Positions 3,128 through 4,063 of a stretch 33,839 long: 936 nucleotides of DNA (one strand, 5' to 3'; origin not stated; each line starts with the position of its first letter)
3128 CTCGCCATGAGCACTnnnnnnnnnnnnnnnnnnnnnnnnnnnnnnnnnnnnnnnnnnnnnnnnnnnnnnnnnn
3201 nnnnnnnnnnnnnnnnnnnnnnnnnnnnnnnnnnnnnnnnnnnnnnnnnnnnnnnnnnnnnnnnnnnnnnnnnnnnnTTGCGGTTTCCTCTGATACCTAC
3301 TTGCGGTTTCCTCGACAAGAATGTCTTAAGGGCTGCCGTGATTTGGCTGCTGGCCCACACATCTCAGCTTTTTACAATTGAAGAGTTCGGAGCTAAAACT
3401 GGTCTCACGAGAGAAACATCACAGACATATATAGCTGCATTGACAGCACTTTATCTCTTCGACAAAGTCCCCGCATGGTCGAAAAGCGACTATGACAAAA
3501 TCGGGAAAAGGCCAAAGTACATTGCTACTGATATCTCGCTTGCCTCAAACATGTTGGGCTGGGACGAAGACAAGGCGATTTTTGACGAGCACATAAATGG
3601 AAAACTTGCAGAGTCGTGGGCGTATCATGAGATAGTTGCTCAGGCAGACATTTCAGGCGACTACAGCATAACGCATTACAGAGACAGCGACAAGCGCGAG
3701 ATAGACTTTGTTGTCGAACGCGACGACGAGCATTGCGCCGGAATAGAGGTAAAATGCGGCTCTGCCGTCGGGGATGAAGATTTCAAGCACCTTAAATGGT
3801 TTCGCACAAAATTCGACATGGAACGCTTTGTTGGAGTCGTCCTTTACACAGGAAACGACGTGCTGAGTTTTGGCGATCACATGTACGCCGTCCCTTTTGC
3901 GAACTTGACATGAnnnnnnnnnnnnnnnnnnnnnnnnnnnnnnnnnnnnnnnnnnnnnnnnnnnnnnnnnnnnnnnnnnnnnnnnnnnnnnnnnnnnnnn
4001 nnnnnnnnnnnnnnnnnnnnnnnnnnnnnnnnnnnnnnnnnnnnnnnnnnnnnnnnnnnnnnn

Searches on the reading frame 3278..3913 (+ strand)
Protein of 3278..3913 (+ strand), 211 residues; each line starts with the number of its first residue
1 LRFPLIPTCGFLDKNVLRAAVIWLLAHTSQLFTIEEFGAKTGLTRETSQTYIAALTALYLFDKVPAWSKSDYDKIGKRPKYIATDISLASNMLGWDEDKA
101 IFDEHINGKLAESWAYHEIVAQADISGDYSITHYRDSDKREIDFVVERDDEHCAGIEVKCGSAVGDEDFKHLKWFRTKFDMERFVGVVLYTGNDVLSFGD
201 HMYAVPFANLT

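Call 88: search_protein_families(library=padloc, proteins=[window:3278-3913:+], max_evalue=0.0001)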
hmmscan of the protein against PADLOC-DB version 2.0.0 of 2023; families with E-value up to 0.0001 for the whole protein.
window:3278-3913:+ (211 aa): 6 families
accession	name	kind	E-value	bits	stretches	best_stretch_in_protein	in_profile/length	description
PDLC04790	PDC-S01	-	4.5e-51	171.9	1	17-210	223-417/422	-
PDLC04791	PDC-S01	-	2.6e-12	44.1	1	46-184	240-372/395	-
PDLC04789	PDC-S01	-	8.5e-10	36.2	1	23-181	205-358/375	-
PDLC04787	PDC-S01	-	2.4e-08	31.3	1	13-153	219-350/412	-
PDLC04786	PDC-S01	-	8.7e-08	29.3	1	76-182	303-405/439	-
PDLC04792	PDC-S01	-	8.2e-06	22.7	1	85-164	311-388/452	-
